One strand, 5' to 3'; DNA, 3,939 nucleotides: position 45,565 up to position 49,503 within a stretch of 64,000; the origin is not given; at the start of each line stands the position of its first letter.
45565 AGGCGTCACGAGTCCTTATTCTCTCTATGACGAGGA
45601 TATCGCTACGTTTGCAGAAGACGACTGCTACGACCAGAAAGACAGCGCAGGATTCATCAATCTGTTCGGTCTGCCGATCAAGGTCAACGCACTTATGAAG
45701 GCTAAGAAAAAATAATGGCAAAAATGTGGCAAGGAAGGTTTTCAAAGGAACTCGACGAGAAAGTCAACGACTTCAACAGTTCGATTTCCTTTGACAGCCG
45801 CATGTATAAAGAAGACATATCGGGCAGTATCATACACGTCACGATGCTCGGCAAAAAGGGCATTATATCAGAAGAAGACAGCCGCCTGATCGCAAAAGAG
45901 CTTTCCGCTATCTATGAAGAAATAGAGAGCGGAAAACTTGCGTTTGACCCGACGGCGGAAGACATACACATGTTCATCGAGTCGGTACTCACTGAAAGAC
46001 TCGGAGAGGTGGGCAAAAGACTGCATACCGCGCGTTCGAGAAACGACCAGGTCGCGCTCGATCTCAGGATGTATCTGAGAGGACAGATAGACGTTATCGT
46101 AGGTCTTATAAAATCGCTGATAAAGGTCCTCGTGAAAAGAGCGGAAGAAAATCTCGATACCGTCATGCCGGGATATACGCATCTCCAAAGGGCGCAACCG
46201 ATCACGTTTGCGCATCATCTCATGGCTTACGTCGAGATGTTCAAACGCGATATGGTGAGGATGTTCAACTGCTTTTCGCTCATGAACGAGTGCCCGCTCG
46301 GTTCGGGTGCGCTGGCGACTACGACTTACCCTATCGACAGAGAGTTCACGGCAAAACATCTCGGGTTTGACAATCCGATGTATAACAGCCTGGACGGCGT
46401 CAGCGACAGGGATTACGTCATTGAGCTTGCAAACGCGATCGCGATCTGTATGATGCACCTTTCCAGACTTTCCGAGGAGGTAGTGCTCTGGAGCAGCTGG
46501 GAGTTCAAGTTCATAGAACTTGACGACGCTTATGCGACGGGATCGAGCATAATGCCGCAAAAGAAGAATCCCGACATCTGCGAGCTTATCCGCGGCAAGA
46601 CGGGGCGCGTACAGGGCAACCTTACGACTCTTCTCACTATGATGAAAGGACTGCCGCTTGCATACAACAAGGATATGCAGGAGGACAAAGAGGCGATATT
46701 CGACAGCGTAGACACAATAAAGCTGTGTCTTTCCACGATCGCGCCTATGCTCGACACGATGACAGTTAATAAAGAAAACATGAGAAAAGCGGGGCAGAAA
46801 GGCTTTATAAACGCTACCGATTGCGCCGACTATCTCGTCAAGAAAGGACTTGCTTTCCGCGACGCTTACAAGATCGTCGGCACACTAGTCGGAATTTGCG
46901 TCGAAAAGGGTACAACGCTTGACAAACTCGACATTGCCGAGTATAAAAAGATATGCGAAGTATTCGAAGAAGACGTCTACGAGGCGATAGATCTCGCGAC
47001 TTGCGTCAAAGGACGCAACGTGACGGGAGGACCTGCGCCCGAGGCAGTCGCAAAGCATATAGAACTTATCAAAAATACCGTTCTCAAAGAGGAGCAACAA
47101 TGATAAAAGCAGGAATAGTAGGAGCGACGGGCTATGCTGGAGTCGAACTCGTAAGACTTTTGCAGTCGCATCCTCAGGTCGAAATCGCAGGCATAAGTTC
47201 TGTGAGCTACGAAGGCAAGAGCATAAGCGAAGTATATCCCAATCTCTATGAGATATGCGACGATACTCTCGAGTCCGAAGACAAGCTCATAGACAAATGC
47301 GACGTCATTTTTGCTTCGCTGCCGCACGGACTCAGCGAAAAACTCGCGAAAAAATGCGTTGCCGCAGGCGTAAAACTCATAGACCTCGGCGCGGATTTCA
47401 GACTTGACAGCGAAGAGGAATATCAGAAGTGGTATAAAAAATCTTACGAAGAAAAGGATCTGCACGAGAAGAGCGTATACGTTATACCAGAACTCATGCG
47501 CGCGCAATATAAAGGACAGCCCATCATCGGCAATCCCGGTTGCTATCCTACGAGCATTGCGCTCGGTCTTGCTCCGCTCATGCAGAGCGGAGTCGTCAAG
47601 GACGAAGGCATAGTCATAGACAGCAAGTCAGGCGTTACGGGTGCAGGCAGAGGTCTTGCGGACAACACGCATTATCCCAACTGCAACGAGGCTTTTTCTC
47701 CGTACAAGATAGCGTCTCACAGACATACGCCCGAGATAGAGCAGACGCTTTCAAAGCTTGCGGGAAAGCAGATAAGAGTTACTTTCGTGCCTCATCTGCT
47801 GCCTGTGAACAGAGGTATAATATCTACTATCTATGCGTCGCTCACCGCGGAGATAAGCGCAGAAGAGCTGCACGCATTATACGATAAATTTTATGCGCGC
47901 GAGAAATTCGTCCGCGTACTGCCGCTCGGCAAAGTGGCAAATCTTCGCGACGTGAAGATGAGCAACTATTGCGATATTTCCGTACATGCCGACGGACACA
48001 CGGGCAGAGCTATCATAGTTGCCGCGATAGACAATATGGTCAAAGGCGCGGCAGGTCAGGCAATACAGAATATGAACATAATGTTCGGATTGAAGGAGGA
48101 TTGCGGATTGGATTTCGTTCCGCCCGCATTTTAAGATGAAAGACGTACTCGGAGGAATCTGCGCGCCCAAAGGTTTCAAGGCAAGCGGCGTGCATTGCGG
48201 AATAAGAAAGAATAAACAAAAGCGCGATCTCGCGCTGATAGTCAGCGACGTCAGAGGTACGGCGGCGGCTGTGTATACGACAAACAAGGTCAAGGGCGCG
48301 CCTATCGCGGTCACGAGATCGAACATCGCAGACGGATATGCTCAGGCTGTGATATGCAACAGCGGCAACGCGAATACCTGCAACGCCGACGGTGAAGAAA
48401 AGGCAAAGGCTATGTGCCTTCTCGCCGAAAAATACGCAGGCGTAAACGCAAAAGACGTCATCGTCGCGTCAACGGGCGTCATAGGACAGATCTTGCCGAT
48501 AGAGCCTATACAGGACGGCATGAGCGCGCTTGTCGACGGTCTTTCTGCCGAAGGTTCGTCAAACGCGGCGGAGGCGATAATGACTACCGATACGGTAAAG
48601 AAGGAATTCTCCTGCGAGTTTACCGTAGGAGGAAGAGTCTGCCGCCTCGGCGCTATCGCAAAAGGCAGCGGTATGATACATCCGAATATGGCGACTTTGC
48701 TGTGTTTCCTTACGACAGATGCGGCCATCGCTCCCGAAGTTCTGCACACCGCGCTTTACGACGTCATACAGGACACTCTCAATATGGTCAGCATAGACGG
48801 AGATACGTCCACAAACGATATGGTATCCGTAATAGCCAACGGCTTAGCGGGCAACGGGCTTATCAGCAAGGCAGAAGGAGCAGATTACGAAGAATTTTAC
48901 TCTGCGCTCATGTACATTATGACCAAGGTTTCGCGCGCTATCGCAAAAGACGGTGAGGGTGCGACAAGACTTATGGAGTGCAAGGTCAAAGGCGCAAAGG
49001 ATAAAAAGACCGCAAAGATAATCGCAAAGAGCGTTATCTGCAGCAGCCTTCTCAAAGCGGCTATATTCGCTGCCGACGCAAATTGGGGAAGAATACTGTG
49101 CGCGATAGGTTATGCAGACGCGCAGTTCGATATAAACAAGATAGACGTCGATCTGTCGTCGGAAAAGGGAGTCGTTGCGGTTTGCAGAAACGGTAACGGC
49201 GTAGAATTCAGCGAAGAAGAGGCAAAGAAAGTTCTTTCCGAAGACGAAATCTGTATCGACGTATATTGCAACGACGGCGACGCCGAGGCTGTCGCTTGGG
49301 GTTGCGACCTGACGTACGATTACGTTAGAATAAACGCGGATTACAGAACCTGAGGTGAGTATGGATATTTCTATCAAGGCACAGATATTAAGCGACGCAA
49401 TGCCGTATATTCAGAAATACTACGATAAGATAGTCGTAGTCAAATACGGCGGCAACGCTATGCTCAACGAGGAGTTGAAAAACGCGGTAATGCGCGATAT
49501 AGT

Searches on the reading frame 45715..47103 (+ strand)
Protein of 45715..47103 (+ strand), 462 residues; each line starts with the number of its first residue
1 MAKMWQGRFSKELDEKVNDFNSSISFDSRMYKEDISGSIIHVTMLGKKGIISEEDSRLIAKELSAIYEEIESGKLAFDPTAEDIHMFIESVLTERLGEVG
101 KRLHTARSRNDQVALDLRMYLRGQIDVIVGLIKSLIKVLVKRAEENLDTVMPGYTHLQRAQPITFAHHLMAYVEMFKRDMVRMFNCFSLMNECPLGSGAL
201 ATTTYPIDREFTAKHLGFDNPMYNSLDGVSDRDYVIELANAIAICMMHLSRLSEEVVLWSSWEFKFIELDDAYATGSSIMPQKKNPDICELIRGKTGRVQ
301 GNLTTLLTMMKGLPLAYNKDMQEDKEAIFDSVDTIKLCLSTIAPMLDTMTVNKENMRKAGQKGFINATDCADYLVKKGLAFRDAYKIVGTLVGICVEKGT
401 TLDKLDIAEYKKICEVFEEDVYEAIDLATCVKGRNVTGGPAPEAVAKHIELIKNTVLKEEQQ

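Call 89: search_protein_families(library=pfam, proteins=[window:45715-47103:+], max_evalue=0.00001)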
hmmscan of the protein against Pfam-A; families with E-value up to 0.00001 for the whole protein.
window:45715-47103:+ (462 aa): 2 families
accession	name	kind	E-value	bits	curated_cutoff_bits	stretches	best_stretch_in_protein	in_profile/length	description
PF00206.25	Lyase_1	-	2.1e-74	251.2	27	1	7-301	1-312/312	Lyase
PF14698.11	ASL_C2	-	2.6e-26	92.3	27.3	1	364-432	1-69/69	Argininosuccinate lyase C-terminal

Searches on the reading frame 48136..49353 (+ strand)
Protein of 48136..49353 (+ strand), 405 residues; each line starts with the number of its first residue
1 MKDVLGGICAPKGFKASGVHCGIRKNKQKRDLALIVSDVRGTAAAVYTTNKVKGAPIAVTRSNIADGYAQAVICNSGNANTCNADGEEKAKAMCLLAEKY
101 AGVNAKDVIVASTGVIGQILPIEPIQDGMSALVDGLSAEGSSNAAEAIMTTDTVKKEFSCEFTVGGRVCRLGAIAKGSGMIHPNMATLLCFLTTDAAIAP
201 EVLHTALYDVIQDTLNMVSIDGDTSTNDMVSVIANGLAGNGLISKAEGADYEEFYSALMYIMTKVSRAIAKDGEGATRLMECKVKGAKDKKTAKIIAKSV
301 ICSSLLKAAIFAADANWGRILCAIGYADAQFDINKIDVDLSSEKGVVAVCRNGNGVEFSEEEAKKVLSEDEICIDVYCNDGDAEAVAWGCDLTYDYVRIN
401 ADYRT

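Call 89: search_protein_families(library=pfam, proteins=[window:48136-49353:+], max_evalue=0.00001)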
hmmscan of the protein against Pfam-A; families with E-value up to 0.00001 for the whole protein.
window:48136-49353:+ (405 aa): 1 family
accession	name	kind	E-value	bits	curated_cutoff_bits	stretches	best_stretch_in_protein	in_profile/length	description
PF01960.23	ArgJ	-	3e-143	477.6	32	1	15-405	1-377/377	ArgJ family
